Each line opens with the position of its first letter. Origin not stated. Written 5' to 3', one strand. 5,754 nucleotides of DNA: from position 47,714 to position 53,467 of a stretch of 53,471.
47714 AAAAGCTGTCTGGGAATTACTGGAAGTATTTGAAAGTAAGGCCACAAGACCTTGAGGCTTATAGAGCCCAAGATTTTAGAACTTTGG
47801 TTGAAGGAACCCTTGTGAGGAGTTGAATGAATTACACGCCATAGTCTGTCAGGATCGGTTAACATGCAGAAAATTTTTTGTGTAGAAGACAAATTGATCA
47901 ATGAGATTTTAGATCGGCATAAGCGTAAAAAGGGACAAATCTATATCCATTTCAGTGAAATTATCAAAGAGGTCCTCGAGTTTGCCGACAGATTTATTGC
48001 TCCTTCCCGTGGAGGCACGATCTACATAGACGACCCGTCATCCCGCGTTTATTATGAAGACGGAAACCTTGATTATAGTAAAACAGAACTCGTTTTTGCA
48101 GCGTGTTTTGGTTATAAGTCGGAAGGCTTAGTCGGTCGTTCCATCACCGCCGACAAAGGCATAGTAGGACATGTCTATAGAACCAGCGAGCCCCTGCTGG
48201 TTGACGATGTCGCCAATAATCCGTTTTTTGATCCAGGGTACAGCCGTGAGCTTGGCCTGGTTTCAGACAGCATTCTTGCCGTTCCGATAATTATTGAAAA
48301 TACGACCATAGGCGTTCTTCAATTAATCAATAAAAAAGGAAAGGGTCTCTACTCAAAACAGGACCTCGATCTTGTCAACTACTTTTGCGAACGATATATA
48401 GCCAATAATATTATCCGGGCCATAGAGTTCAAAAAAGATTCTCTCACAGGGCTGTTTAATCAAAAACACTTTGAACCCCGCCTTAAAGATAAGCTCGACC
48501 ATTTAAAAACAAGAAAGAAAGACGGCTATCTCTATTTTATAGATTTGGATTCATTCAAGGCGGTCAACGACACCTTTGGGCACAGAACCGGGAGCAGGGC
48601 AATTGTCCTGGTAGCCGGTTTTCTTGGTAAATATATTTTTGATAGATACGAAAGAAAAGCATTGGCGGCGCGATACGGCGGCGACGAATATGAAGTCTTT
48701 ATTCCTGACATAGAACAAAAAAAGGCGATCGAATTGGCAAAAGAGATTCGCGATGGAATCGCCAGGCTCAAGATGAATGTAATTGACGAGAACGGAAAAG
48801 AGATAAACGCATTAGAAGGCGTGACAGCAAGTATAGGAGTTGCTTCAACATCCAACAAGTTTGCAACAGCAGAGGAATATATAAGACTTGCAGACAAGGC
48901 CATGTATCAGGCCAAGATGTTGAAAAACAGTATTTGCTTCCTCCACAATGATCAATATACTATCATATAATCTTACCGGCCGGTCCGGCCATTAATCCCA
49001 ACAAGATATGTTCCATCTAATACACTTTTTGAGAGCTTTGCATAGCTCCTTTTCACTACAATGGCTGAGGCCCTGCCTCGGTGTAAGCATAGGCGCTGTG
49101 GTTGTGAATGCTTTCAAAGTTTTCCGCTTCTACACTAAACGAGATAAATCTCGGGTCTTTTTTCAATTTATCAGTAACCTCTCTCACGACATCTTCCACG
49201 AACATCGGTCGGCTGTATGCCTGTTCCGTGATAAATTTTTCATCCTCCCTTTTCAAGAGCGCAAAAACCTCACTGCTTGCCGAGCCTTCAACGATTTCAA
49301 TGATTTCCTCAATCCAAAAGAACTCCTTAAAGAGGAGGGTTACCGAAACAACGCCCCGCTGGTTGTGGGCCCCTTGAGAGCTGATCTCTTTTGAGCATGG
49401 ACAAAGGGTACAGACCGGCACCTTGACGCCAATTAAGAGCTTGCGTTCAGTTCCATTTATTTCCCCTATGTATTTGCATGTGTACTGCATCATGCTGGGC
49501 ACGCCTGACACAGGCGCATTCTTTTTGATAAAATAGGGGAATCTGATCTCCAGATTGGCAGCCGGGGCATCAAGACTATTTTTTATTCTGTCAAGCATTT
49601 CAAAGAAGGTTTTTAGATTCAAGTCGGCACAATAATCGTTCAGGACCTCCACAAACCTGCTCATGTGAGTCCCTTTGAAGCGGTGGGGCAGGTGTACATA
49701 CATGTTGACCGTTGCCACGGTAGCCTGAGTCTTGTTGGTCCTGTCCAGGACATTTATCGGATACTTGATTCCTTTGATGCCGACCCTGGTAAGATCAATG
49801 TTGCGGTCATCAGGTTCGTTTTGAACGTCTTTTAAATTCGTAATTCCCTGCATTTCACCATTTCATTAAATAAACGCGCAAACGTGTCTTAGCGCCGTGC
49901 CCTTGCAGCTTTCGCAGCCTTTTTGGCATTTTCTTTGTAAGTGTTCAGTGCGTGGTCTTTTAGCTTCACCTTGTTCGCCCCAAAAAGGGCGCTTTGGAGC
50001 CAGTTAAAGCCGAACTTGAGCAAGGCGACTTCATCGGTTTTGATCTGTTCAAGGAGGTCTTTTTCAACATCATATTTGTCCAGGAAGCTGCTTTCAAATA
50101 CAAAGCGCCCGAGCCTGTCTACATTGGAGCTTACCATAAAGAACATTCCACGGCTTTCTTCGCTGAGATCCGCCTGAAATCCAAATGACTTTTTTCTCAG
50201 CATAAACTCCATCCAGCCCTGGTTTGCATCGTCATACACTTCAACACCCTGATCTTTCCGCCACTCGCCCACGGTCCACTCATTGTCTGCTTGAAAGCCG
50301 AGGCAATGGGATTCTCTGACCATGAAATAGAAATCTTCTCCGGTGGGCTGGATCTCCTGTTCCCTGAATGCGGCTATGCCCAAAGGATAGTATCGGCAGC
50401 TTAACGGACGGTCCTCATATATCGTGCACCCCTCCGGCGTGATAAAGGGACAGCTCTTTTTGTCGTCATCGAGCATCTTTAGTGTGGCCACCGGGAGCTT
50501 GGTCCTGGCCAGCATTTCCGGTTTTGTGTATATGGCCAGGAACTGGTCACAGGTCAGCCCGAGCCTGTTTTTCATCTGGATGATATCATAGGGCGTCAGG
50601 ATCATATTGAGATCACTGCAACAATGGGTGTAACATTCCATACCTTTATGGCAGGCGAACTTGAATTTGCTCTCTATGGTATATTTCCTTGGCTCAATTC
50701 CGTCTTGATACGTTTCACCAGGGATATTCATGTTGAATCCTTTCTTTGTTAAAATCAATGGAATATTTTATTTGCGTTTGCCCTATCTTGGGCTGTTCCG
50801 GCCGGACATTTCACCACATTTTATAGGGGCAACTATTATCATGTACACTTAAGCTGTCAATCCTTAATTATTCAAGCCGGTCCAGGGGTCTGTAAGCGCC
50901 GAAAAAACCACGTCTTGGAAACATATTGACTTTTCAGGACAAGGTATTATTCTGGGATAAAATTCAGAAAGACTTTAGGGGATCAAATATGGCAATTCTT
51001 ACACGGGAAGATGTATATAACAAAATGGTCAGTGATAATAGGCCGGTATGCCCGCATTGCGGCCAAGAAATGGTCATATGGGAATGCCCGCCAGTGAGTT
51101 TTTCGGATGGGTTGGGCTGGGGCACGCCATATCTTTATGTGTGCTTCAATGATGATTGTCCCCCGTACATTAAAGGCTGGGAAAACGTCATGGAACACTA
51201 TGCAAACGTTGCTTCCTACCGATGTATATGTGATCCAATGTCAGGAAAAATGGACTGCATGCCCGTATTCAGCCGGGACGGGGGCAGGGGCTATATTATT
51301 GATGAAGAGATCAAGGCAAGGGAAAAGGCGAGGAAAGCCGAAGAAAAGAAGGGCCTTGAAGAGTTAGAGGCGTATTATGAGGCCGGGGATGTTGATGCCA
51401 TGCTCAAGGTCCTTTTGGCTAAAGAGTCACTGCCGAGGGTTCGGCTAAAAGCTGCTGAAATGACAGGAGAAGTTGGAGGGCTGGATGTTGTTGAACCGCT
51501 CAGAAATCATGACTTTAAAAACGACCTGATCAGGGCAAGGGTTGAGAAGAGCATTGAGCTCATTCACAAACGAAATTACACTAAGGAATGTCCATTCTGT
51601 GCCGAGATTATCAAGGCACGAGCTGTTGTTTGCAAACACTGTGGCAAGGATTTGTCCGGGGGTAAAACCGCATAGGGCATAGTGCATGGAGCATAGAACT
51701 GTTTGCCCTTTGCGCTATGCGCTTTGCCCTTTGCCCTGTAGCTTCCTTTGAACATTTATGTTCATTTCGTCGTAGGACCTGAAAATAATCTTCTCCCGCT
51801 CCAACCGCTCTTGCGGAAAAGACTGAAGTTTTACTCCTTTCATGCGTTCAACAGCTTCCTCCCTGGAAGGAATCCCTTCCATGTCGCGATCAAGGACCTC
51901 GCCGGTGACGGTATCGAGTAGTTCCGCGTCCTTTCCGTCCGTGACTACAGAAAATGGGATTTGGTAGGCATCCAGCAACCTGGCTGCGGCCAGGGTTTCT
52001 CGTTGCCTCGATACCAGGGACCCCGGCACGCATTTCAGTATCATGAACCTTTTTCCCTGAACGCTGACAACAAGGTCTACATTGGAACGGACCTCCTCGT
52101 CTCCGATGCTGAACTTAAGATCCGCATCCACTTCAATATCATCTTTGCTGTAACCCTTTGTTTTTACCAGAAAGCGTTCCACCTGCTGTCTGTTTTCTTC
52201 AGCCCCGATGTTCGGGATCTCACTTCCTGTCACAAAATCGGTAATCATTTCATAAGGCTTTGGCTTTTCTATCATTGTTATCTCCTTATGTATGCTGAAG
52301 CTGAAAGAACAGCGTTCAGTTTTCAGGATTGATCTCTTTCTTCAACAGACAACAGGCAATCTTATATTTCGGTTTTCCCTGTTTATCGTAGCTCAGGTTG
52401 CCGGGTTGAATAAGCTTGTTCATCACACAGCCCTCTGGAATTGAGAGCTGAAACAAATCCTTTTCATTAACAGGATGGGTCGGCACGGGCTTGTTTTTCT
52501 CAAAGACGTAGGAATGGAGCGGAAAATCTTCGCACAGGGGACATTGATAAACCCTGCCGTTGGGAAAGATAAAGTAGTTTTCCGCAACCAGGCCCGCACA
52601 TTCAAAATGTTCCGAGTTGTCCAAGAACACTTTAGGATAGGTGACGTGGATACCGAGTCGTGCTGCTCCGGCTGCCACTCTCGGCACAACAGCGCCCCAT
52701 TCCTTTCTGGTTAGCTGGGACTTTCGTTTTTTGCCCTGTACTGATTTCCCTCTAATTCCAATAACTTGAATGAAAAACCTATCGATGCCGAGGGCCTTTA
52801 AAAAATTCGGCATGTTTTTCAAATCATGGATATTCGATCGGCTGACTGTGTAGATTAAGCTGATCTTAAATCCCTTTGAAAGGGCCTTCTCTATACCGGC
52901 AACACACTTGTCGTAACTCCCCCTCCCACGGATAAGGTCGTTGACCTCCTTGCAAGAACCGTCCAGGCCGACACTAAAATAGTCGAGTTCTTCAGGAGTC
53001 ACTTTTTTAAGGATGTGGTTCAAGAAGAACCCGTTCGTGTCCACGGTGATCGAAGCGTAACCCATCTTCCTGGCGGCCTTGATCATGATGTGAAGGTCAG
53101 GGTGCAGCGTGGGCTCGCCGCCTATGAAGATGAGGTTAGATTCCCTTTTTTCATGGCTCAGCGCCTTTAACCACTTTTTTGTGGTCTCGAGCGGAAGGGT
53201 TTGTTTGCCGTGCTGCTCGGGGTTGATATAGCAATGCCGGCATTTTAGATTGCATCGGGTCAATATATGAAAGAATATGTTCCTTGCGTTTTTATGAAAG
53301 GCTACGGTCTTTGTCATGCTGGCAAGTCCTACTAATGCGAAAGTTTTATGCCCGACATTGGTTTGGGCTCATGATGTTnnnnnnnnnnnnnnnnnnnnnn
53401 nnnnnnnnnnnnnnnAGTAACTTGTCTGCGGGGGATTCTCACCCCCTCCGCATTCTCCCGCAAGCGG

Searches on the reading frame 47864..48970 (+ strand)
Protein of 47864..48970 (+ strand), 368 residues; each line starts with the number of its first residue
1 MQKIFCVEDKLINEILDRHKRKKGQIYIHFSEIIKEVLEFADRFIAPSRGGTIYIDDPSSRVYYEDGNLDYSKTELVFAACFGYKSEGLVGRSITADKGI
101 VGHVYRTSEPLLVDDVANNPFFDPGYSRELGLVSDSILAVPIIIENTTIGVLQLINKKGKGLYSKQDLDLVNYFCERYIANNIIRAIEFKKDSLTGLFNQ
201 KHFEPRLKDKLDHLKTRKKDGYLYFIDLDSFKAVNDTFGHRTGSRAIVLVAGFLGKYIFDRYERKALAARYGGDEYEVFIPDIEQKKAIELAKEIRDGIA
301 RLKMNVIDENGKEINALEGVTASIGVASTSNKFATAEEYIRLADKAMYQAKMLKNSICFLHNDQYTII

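Call 3: search_protein_families(library=padloc, proteins=[window:47864-48970:+])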
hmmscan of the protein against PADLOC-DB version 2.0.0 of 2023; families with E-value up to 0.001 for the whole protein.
window:47864-48970:+ (368 aa): 0 families

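Call 4: search_protein_families(library=pfam, proteins=[window:47864-48970:+])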
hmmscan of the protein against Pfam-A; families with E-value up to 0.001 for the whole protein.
window:47864-48970:+ (368 aa): 4 families
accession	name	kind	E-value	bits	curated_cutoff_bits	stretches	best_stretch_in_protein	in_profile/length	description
PF00990.26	GGDEF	-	1.2e-31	110.1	23.8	1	191-352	3-156/161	Diguanylate cyclase, GGDEF domain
PF13185.12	GAF_2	-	8.8e-15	55.6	28.6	1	31-175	5-128/136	GAF domain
PF01590.32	GAF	-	4.5e-10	40.6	22.4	1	32-176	4-127/133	GAF domain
PF13492.12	GAF_3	-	0.00022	22.1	27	1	119-181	65-125/129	GAF domain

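Call 74: search_protein_families(library=ncbifam, proteins=[window:47864-48970:+], max_evalue=0.00001)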
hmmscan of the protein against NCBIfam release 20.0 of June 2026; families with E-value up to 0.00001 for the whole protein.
window:47864-48970:+ (368 aa): 22 families
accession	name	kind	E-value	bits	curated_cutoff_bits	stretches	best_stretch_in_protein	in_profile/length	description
TIGR00254.1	GGDEF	domain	2.9e-36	124.7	37.4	1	191-357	7-163/168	diguanylate cyclase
NF007135.0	PRK09581.1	equivalog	5.5e-32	111.2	474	1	181-357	283-452/457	PleD family two-component system response regulator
NF007423.1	PRK09966.1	equivalog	3.6e-29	101.9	325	1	189-351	239-390/390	diguanylate cyclase DgcN/YfiN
NF038266.1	diguan_SiaD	equivalog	1.9e-27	96.2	290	1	190-352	95-246/252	biofilm regulation diguanylate cyclase SiaD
NF007380.0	PRK09894.1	equivalog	4.1e-25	88.7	256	1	185-364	125-290/296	diguanylate cyclase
NF041606.1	dguan_cyc_DgcA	equivalog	5.6e-23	81.4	370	1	138-352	124-330/340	diguanylate cyclase DgcA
NF007298.0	PRK09776.1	equivalog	1.3e-22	79.6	1135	1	190-352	685-836/1111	diguanylate cyclase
NF047654.1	DiguCycDgcRLepto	equivalog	1.9e-21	76.3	500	1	190-352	134-287/295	diguanylate cyclase DgcR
NF007599.0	PRK10245.1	equivalog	3.5e-21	75.1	402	1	190-352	211-361/371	diguanylate cyclase AdrA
NF053781.1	cdiGMPphdstlr2612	equivalog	3.9e-20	71.2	1600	1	190-361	841-1002/1268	Tlr1612 family c-di-GMP phosphodiesterase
NF045675.1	PhdiestaseDibA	equivalog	5.7e-20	71.2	980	1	190-353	204-356/623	phosphodiesterase DibA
NF040885.1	diguan_DgcJ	equivalog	8.9e-19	67.6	500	1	191-354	343-489/493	diguanylate cyclase DgcJ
NF051473.1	DigCycDgcsShew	equivalog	4.8e-18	65.5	400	1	192-352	138-282/291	diguanylate cyclase DgcS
NF011955.1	PRK15426.1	equivalog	1.8e-17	62.7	408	1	191-359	400-560/564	cellulose biosynthesis regulator diguanylate cyclase DgcQ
NF007474.0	PRK10060.1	equivalog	5.7e-17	61.2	782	1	190-352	238-386/663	cyclic di-GMP phosphodiesterase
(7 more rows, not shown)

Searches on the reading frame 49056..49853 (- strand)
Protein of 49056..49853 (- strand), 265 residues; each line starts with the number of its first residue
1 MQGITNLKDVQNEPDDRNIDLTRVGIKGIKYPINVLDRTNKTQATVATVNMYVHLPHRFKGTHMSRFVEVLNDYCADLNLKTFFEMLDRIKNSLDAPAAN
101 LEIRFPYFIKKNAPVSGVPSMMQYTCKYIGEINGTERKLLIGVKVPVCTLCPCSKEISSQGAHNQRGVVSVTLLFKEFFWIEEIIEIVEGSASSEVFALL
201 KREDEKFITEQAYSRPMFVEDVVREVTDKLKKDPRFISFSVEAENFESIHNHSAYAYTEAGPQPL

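Call 43: search_protein_families(library=pfam, proteins=[window:49056-49853:-], max_evalue=0.001)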
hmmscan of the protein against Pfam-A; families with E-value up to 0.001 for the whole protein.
window:49056-49853:- (265 aa): 1 family
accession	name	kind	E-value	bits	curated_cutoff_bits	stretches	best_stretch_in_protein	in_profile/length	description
PF02649.19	GCHY-1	-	1.8e-95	319.8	25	1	7-256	1-260/260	Type I GTP cyclohydrolase folE2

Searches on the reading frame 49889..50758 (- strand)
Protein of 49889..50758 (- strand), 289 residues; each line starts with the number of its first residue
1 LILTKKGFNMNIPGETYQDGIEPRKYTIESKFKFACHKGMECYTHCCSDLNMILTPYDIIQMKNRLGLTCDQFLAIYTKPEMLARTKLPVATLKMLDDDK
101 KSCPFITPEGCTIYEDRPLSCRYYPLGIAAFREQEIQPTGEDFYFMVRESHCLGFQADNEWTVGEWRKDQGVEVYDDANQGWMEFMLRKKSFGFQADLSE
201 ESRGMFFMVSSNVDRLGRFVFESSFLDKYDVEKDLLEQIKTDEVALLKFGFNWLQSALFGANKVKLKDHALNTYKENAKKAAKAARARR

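Call 43: search_protein_families(library=pfam, proteins=[window:49889-50758:-], max_evalue=0.001)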
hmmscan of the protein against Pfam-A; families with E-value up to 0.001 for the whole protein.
window:49889-50758:- (289 aa): 1 family
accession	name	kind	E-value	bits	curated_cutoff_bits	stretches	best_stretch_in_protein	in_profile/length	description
PF03692.20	CxxCxxCC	-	2.7e-09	38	23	1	38-135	4-73/85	Putative zinc- or iron-chelating domain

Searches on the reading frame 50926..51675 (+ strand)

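Call 43: search_protein_families(library=pfam, proteins=[window:50926-51675:+], max_evalue=0.001)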
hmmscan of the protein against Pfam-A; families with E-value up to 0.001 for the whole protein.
window:50926-51675:+ (249 aa): 5 families
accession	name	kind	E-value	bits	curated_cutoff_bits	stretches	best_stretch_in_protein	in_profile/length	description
PF13248.11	Zn_ribbon_3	-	1.9e-09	37.1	27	1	219-243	2-26/26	zinc-ribbon domain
PF13240.11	Zn_Ribbon_1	-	4.5e-05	23.5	25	0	222-243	2-23/23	zinc-ribbon domain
PF12773.13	DZR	-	7.9e-05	23.2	27.3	0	222-244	1-23/45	Double zinc ribbon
PF18912.6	DZR_2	-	0.00019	21.6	27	0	218-243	6-31/56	Double zinc ribbon domain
PF04606.18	Ogr_Delta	-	0.00043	20.6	26.3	1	42-88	2-43/47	Ogr/Delta-like zinc finger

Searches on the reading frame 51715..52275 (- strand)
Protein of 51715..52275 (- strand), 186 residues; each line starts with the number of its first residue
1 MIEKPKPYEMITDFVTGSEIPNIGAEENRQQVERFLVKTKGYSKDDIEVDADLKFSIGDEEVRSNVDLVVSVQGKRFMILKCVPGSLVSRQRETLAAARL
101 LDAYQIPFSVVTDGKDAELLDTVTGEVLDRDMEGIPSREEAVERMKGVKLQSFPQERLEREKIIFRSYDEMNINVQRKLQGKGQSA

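Call 44: search_protein_families(library=pfam, proteins=[window:51715-52275:-], max_evalue=0.001)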
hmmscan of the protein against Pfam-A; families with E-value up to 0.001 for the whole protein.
window:51715-52275:- (186 aa): 1 family
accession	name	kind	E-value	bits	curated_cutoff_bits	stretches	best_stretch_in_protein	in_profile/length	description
PF13588.12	HSDR_N_2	-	6.5e-16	58.8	25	1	26-128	3-102/110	Type I restriction enzyme R protein N terminus (HSDR_N)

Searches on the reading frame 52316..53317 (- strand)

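Call 43: search_protein_families(library=pfam, proteins=[window:52316-53317:-], max_evalue=0.001)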
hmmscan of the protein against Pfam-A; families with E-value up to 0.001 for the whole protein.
window:52316-53317:- (333 aa): 2 families
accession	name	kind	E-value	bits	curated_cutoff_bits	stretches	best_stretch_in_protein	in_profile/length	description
PF04055.27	Radical_SAM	-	4.6e-25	89.1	29.5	1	19-171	4-164/166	Radical SAM superfamily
PF13353.11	Fer4_12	-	1.9e-07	31.9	22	1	18-124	11-119/137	4Fe-4S single cluster domain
